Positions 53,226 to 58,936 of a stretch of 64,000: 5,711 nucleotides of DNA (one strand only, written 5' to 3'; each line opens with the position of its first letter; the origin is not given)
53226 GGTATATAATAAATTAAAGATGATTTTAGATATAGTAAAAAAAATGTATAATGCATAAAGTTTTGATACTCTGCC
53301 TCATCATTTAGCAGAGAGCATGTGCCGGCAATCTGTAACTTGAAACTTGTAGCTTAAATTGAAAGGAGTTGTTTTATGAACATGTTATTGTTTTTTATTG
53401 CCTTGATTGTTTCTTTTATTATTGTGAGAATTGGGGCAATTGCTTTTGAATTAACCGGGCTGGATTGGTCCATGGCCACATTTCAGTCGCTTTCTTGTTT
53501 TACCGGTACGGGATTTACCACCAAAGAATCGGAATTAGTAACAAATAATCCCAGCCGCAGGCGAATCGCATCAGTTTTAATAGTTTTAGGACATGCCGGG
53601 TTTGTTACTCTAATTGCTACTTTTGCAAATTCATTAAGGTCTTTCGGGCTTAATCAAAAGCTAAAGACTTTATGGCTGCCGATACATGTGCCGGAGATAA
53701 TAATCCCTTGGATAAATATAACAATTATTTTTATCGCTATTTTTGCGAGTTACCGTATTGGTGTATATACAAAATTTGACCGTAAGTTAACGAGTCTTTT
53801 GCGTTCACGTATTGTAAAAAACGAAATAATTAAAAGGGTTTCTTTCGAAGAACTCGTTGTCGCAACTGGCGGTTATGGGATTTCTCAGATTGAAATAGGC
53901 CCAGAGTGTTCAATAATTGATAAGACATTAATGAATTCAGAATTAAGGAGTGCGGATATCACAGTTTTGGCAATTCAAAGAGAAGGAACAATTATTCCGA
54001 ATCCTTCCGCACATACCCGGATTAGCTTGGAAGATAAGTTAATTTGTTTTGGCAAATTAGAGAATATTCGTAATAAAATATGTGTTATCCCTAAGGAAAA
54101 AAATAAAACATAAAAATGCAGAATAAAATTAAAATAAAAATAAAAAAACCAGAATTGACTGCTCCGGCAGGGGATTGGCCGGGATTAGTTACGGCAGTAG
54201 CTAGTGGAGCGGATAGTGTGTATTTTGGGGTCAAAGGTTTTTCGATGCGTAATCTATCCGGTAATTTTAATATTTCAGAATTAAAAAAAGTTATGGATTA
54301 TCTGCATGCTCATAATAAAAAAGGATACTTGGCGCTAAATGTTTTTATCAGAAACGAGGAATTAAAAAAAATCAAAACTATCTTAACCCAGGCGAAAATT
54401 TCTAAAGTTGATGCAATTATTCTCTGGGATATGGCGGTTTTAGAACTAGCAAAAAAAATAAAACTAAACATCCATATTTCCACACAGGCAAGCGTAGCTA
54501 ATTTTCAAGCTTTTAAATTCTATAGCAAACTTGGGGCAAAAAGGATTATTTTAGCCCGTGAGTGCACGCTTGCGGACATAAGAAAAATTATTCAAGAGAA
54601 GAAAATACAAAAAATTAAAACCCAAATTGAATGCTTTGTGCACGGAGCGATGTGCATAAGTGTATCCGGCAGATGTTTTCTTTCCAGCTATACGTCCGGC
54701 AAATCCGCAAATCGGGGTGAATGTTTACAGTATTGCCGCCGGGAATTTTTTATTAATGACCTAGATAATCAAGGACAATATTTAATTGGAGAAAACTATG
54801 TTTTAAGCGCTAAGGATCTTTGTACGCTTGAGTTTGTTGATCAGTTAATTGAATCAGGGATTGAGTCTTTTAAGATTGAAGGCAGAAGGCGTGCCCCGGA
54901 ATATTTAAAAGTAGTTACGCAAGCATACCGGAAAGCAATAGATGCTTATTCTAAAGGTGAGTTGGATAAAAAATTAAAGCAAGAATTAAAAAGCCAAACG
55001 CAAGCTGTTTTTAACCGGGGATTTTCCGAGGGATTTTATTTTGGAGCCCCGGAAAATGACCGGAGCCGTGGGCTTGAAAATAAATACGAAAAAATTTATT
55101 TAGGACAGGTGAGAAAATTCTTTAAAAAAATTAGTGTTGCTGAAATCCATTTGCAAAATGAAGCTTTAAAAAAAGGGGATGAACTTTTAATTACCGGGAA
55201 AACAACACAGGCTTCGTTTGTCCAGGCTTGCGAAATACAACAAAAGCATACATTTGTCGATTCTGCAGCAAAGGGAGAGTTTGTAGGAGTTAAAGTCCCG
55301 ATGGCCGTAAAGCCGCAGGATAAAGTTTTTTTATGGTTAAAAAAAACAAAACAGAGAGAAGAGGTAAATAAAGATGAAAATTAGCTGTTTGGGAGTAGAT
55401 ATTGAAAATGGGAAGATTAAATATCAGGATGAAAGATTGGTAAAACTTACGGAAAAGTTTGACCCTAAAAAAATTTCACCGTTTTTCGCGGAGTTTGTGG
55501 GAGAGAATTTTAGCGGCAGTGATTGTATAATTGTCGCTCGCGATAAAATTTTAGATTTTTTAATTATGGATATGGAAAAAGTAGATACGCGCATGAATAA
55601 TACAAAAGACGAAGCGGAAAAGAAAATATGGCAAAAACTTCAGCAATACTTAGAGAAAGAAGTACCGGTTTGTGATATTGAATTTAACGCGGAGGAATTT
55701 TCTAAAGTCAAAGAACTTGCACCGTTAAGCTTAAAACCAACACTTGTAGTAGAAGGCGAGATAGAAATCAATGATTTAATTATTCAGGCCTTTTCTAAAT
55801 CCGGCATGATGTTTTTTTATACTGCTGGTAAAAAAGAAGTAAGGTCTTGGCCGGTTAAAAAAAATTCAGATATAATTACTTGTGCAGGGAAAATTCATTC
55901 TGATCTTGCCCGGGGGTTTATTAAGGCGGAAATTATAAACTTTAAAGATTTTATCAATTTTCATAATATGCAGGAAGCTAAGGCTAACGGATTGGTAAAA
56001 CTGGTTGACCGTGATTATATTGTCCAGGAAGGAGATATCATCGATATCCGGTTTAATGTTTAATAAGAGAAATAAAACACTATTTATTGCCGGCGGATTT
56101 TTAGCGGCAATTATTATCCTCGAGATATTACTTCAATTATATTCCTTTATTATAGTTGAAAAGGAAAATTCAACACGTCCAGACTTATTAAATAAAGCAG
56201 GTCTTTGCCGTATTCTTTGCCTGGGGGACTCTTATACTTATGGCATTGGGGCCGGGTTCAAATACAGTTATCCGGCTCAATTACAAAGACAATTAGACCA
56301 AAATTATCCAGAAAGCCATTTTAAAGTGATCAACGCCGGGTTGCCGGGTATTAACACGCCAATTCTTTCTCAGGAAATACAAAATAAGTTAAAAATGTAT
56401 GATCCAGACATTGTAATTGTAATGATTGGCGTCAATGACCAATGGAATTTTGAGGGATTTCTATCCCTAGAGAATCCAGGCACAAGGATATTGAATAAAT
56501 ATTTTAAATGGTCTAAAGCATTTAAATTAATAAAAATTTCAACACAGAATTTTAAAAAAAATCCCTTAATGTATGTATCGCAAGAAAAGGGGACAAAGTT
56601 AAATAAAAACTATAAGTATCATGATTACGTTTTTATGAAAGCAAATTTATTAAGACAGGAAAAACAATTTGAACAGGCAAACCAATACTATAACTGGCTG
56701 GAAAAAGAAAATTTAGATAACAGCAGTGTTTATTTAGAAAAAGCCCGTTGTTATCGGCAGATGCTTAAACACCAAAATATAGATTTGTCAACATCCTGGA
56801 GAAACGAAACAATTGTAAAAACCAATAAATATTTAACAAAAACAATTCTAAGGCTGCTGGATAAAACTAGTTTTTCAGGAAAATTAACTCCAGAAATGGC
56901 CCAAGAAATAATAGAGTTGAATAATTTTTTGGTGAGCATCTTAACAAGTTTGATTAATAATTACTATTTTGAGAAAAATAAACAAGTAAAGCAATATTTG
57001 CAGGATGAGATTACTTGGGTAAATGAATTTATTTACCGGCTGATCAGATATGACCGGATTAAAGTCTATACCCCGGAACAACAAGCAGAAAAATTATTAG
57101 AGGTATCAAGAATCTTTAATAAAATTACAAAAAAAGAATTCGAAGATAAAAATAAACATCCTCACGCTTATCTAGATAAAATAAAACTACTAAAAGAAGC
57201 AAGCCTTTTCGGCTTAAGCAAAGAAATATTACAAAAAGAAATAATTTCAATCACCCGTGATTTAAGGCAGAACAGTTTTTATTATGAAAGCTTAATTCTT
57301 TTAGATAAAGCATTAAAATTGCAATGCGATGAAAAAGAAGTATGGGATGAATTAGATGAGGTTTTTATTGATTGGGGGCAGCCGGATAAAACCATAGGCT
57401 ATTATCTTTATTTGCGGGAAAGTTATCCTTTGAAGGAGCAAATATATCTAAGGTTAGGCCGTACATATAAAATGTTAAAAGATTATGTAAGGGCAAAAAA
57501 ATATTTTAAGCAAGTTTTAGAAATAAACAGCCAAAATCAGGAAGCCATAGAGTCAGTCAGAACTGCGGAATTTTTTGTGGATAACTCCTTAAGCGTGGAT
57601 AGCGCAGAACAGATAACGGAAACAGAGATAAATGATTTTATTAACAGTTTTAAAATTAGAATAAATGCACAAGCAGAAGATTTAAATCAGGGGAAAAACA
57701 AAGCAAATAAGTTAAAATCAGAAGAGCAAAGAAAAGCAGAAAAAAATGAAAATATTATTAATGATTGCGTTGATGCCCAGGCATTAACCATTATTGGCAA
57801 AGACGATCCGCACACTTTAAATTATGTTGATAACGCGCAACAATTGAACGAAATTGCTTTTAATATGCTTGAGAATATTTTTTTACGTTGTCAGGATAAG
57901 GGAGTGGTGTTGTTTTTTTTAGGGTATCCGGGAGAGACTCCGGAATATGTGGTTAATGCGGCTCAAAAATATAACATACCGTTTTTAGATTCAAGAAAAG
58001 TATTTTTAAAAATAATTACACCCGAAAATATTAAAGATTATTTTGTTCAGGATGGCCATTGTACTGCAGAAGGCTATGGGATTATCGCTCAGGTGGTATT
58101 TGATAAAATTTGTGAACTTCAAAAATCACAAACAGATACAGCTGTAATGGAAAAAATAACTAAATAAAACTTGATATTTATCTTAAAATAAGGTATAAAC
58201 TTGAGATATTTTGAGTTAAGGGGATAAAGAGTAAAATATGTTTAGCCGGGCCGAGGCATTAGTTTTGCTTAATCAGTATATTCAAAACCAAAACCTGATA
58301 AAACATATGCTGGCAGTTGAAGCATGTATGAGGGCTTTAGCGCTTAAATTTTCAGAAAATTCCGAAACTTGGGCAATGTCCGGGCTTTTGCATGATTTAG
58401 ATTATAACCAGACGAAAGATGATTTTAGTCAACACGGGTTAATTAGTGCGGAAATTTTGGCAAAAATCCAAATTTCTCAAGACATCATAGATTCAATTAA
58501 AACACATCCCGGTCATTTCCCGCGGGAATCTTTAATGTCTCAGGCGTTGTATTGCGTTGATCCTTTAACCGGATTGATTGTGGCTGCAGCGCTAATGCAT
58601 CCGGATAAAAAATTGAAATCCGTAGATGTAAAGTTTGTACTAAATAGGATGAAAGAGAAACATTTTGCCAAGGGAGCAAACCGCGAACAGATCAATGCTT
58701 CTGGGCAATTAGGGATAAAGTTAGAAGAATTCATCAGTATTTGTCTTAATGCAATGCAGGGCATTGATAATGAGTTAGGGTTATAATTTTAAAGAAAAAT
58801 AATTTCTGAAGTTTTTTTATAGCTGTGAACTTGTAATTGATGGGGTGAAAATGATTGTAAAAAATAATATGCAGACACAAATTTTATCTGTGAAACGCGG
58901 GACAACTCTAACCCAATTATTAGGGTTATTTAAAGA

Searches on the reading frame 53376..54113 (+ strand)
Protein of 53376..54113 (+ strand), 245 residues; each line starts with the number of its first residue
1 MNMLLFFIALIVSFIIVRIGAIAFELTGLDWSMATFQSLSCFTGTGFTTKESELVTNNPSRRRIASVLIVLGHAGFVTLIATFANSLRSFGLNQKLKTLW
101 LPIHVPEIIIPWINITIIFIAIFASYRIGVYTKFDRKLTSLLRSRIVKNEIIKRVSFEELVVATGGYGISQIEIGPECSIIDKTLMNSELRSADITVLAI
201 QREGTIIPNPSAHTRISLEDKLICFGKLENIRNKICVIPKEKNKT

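Call 53: search_protein_families(library=pfam, proteins=[window:53376-54113:+], max_evalue=0.00001)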
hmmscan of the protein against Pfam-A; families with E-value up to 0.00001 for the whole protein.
window:53376-54113:+ (245 aa): 1 family
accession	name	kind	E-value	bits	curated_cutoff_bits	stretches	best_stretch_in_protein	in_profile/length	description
PF02080.26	TrkA_C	-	2.7e-07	30.8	27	1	170-232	2-64/71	TrkA-C domain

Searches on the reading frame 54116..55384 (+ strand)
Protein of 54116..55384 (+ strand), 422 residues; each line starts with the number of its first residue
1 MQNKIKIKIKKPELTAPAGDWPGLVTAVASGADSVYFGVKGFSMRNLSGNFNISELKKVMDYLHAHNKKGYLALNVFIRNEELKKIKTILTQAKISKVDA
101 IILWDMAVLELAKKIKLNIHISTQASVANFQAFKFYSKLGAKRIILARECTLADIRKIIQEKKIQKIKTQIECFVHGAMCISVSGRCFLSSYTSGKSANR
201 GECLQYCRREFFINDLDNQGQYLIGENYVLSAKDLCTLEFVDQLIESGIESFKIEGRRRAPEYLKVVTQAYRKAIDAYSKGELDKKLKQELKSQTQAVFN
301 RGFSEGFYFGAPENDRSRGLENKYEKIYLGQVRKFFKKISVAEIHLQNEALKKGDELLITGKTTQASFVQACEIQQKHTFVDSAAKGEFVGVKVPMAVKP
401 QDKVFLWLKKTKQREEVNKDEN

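Call 53: search_protein_families(library=pfam, proteins=[window:54116-55384:+], max_evalue=0.00001)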
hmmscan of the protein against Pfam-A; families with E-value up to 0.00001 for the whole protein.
window:54116-55384:+ (422 aa): 1 family
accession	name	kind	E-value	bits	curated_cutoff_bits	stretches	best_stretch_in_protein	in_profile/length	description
PF01136.24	Peptidase_U32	-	5e-76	255.5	22.4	1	83-313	1-232/233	Peptidase family U32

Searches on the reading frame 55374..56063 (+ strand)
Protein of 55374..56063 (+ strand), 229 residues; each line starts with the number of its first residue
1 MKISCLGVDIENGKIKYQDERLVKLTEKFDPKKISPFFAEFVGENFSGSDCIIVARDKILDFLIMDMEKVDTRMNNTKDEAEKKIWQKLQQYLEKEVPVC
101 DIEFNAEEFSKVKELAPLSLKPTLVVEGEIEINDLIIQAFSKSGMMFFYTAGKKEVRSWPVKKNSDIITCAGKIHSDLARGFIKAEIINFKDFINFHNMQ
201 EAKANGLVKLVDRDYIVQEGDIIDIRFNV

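Call 53: search_protein_families(library=pfam, proteins=[window:55374-56063:+], max_evalue=0.00001)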
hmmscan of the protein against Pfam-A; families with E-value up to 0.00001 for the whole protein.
window:55374-56063:+ (229 aa): 1 family
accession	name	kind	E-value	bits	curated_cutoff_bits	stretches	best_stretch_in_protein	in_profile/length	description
PF06071.19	YchF-GTPase_C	-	6e-31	106.9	27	1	146-228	2-84/84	Protein of unknown function (DUF933)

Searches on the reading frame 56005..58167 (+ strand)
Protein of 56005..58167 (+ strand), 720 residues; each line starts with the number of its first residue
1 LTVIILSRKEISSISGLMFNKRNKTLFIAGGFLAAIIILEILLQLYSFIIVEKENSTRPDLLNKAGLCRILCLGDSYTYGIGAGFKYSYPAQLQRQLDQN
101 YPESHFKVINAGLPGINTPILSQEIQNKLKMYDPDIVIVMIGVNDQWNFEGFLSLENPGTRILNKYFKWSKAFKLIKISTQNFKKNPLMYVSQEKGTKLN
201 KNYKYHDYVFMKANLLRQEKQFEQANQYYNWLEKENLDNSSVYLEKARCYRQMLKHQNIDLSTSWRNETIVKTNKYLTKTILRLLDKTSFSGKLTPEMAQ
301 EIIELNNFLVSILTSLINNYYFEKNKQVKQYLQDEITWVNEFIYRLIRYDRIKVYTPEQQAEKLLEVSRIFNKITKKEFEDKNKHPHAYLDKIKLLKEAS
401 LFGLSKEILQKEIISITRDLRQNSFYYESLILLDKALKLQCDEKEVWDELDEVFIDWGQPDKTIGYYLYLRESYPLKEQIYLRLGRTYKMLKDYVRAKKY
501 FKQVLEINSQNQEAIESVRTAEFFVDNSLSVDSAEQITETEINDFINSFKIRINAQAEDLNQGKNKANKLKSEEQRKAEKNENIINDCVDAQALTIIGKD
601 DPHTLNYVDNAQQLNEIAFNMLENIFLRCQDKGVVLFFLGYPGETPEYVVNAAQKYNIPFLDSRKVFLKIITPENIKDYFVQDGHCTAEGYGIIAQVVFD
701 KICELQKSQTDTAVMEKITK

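Call 53: search_protein_families(library=pfam, proteins=[window:56005-58167:+], max_evalue=0.00001)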
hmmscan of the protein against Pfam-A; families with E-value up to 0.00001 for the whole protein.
window:56005-58167:+ (720 aa): 5 families
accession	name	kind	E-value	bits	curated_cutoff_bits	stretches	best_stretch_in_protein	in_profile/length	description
PF13472.12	Lipase_GDSL_2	-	4.1e-17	63.7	32.9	1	72-148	1-77/178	GDSL-like Lipase/Acylhydrolase family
PF00657.28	Lipase_GDSL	-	8.9e-07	29.7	23.6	0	70-153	1-94/208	GDSL-like Lipase/Acylhydrolase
PF13181.12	TPR_8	-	1.8e-06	28.1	25.7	0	479-511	2-34/34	Tetratricopeptide repeat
PF00515.34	TPR_1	-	3e-06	27.2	27.8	0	480-511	3-34/34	Tetratricopeptide repeat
PF04311.20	DUF459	-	5.9e-06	26.2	27.2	0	69-156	1-76/197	Protein of unknown function (DUF459)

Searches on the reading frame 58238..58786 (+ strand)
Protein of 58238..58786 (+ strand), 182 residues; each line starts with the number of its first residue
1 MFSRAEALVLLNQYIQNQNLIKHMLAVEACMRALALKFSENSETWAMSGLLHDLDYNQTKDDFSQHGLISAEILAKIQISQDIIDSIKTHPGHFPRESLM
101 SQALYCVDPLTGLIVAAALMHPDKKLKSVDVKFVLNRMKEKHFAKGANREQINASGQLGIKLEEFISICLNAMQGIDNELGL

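Call 53: search_protein_families(library=pfam, proteins=[window:58238-58786:+], max_evalue=0.00001)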
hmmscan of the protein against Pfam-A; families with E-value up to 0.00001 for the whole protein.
window:58238-58786:+ (182 aa): 1 family
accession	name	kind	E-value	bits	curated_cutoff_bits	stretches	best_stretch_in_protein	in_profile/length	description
PF01966.28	HD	-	3.4e-10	40.7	22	1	21-97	2-92/116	HD domain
